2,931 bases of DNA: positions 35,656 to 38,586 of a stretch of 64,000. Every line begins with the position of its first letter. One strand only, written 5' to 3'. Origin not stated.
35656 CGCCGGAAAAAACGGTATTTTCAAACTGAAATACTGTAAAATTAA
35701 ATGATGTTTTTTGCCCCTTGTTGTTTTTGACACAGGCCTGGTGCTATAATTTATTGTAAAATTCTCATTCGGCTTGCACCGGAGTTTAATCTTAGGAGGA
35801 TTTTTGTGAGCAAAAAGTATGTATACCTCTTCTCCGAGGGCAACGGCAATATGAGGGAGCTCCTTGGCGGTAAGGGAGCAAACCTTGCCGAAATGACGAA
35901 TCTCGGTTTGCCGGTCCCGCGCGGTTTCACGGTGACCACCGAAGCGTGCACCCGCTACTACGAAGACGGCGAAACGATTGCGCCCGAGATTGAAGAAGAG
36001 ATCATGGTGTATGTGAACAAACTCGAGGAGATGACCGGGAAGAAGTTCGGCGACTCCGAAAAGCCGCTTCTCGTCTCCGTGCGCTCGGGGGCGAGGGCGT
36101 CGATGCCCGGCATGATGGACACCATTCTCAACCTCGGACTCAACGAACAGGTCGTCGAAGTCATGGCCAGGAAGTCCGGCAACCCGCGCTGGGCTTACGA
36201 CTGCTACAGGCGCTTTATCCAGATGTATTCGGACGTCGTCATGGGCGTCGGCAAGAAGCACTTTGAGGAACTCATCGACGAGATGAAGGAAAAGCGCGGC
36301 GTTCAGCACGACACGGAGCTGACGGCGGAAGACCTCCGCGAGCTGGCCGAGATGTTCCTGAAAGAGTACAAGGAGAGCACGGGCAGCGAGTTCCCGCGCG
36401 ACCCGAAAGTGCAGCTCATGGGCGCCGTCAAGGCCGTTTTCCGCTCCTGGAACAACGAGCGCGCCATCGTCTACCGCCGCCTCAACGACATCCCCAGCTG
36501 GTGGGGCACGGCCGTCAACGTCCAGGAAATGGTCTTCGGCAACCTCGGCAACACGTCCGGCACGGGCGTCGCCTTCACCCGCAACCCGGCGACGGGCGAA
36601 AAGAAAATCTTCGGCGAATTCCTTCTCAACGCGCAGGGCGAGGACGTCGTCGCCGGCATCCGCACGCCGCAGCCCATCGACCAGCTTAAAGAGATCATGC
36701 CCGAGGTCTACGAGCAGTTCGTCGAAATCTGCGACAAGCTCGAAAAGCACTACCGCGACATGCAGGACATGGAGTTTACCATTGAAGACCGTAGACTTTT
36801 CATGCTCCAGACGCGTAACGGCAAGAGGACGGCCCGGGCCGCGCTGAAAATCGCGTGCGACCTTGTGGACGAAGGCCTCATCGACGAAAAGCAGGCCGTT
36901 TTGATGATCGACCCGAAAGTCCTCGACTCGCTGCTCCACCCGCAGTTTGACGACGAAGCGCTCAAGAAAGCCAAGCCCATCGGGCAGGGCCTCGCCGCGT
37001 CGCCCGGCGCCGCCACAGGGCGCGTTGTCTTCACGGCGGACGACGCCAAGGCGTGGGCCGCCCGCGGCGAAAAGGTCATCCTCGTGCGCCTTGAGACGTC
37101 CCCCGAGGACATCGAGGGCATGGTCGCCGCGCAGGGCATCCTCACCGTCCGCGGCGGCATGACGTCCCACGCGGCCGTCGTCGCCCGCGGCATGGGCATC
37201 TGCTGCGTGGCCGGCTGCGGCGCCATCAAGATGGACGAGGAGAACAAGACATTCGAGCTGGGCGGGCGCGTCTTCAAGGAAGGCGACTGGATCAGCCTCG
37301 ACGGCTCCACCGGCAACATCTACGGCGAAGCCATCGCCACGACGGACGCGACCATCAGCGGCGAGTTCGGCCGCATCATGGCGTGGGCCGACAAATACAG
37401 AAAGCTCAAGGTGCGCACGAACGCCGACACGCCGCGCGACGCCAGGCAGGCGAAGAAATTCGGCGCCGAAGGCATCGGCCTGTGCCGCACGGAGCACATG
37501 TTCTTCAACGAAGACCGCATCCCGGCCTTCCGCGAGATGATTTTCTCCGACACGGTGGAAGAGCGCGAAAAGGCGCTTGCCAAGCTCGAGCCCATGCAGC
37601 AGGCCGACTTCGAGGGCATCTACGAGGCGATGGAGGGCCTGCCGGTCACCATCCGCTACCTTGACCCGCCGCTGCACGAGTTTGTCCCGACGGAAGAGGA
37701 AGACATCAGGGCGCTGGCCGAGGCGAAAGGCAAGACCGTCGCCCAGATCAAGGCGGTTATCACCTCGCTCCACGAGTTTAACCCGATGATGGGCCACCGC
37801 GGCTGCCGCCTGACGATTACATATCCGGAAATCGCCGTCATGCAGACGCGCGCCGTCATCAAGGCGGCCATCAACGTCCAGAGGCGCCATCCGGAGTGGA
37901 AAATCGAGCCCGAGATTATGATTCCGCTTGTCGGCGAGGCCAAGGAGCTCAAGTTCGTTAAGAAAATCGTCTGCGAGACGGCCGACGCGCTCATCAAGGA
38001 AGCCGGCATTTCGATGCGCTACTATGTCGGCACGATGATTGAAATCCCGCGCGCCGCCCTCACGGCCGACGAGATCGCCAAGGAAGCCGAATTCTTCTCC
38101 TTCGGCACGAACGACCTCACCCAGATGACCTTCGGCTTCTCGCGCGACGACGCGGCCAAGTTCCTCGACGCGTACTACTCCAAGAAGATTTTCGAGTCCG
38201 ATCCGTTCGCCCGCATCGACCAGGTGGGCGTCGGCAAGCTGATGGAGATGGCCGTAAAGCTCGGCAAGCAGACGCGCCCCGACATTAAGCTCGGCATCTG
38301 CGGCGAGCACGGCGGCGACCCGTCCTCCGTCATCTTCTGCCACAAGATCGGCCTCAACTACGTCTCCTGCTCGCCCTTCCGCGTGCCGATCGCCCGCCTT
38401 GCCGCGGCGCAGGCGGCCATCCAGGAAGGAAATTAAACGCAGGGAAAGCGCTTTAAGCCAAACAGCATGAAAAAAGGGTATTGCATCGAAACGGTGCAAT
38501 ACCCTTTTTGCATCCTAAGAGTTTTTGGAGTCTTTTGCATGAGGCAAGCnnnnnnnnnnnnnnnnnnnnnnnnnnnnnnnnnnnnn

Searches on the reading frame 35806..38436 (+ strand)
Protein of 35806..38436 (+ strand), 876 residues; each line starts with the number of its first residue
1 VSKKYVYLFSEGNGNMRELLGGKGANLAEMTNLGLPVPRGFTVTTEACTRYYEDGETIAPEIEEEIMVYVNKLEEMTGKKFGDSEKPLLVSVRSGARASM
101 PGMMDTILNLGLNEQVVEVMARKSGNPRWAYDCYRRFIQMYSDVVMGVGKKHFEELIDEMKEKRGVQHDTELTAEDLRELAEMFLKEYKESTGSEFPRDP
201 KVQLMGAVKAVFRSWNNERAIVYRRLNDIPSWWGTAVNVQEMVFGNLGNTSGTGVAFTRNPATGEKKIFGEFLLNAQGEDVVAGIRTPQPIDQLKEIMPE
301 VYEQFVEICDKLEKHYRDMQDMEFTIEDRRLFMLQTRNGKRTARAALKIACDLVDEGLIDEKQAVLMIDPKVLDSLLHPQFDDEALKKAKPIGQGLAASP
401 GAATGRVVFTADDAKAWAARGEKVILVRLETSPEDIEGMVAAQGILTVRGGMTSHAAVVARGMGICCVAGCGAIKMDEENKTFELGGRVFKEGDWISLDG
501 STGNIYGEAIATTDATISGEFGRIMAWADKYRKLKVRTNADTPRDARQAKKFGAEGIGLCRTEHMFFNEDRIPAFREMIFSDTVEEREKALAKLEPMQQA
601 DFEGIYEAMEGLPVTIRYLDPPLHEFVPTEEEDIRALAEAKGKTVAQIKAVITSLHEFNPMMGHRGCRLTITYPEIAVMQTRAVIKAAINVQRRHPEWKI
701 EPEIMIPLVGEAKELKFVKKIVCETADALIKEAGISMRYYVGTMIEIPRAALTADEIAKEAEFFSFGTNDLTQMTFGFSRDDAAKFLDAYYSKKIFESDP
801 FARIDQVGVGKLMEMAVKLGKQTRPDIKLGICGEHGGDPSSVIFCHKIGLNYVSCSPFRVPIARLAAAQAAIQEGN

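Call 42: search_protein_families(library=pfam, proteins=[window:35806-38436:+], max_evalue=0.00001)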
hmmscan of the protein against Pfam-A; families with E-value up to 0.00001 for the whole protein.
window:35806-38436:+ (876 aa): 3 families
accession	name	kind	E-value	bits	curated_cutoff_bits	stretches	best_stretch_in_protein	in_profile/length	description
PF02896.24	PEP-utilizers_C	-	2.1e-82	277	22.8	1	519-870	5-291/293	PEP-utilising enzyme, PEP-binding domain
PF01326.24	PPDK_N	-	1.4e-58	199.2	27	3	59-291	78-220/328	Pyruvate phosphate dikinase, AMP/ATP-binding domain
PF00391.29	PEP-utilizers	-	5.5e-25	87.2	23.1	1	422-503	3-72/72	PEP-utilising enzyme, mobile domain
